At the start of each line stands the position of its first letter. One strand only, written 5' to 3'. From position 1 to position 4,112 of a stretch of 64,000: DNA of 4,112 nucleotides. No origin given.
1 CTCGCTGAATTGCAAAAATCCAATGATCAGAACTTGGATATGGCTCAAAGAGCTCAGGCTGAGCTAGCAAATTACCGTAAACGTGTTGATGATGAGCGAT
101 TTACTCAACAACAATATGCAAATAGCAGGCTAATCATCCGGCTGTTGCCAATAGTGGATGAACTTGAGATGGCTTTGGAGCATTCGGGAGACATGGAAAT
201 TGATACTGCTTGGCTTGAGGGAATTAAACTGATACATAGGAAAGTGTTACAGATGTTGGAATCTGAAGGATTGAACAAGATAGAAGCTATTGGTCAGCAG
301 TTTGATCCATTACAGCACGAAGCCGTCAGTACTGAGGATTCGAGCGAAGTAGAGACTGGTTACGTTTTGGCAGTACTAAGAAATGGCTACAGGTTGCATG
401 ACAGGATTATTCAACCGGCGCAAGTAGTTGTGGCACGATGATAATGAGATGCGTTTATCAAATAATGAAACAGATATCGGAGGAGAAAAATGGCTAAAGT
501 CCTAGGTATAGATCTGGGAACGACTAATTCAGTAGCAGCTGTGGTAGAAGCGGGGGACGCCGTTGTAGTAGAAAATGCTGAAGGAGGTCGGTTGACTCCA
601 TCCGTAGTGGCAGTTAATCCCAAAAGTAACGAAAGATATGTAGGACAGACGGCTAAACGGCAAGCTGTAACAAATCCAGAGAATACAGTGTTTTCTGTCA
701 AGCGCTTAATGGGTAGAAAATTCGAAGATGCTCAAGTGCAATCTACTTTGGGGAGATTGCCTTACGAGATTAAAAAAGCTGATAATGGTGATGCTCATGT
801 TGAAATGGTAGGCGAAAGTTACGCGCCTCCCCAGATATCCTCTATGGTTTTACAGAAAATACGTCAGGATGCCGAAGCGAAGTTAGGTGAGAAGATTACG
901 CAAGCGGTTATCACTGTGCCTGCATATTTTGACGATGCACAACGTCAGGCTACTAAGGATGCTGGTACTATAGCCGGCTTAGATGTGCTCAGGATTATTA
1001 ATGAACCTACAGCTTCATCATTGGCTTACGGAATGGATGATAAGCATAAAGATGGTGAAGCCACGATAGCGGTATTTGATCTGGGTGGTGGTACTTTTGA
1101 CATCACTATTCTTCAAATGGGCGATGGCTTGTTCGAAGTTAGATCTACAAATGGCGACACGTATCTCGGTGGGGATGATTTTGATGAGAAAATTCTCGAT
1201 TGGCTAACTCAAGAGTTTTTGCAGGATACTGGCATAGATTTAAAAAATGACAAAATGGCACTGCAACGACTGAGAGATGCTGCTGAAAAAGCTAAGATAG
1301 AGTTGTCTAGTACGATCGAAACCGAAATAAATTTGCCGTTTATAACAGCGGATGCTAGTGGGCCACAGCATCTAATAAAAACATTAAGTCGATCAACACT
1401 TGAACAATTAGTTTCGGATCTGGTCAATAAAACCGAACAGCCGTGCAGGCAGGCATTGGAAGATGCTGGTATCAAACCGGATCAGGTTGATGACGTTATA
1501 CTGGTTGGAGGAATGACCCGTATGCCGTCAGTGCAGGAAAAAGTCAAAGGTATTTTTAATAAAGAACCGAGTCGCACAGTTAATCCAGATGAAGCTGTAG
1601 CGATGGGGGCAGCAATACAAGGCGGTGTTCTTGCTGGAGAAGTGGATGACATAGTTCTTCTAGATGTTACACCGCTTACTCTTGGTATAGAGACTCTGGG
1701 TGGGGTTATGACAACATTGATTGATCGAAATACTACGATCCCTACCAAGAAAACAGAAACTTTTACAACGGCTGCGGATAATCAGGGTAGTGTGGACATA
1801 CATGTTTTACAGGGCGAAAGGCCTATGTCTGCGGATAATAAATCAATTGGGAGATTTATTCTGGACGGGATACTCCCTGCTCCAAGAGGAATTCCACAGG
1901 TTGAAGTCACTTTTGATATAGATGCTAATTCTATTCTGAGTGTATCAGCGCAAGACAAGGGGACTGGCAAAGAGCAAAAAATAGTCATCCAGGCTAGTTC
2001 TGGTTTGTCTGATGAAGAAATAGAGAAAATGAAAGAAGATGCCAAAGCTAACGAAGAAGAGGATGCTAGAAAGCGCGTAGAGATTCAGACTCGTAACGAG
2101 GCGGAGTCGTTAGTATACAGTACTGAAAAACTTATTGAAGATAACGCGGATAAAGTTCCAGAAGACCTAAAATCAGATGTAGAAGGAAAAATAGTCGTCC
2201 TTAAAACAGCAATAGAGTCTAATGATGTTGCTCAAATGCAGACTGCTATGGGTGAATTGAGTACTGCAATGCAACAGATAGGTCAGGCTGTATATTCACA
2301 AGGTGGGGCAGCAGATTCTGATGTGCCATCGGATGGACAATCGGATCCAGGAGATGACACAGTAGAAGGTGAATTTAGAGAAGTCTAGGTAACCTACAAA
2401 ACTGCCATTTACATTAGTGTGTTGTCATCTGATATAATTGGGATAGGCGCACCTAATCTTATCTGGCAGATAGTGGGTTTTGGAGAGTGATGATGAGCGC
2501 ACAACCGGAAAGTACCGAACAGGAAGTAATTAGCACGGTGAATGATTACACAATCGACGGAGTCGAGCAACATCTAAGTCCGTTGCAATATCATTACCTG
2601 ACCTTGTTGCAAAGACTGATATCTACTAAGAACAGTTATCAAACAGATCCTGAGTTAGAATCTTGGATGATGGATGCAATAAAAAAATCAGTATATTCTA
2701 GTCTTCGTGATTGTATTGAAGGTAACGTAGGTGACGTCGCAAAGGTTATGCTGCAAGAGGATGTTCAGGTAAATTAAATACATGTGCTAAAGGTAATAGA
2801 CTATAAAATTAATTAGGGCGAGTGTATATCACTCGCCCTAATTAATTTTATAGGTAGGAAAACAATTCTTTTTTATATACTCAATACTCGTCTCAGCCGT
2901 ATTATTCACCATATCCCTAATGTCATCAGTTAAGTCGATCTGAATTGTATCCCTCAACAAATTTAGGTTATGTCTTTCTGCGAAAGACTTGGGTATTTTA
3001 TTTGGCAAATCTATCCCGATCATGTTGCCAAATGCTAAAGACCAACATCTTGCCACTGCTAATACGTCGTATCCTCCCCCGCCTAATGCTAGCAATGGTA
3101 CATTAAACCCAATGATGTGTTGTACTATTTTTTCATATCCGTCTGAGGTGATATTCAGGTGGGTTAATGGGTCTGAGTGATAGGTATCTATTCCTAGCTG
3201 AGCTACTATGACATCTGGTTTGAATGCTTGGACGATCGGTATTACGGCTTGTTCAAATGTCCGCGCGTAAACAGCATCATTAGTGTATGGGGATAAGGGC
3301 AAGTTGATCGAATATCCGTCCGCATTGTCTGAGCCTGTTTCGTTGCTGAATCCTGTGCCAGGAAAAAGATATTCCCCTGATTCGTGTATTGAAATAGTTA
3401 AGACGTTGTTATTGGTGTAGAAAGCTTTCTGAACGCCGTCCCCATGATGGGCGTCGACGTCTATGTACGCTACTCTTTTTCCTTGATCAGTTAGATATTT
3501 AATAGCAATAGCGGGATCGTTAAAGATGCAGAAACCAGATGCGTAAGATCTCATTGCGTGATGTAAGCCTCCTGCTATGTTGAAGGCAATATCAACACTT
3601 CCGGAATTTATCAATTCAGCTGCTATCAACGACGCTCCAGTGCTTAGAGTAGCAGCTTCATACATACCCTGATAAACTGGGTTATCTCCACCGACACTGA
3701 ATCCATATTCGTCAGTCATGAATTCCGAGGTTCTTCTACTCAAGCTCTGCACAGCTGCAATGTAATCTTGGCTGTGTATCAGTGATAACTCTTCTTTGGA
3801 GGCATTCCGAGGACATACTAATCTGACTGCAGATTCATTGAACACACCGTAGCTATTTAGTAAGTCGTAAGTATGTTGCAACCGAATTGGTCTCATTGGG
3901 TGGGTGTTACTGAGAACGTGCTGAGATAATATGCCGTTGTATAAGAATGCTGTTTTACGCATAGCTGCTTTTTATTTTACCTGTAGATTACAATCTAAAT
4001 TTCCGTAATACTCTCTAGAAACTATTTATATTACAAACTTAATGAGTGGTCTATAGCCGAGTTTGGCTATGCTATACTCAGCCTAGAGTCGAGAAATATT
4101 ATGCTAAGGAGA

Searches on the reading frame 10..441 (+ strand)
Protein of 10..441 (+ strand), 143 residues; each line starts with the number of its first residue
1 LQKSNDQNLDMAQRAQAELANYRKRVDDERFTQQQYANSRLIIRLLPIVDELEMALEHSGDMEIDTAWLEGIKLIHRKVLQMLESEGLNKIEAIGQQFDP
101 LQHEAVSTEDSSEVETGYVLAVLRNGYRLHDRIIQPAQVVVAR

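Call 87: search_protein_families(library=pfam, proteins=[window:10-441:+], max_evalue=0.001)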
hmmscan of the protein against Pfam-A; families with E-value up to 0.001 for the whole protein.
window:10-441:+ (143 aa): 1 family
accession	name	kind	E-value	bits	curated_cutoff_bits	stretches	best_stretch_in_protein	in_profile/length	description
PF01025.24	GrpE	-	8e-42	143.2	25.8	1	2-142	24-164/165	GrpE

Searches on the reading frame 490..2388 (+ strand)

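Call 28: search_protein_families(library=pfam, proteins=[window:490-2388:+], max_evalue=0.00001)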
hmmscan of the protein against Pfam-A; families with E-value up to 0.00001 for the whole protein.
window:490-2388:+ (632 aa): 2 families
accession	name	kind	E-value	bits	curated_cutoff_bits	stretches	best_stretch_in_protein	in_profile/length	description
PF00012.26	HSP70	-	5.6e-253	841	20.6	1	4-602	1-598/599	Hsp70 protein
PF06723.19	MreB_Mbl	-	1.7e-15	57.1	27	1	118-375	75-316/327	MreB/Mbl protein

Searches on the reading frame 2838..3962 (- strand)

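Call 4: search_protein_families(library=pfam, proteins=[window:2838-3962:-])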
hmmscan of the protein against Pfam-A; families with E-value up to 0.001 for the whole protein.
window:2838-3962:- (374 aa): 1 family
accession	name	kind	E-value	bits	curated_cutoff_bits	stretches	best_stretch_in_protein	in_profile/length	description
PF00850.24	Hist_deacetyl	-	2.4e-89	300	27.9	1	21-311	1-295/298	Histone deacetylase domain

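Call 5: search_protein_families(library=ncbifam, proteins=[window:2838-3962:-])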
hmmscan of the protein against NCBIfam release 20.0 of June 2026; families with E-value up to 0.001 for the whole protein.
window:2838-3962:- (374 aa): 0 families
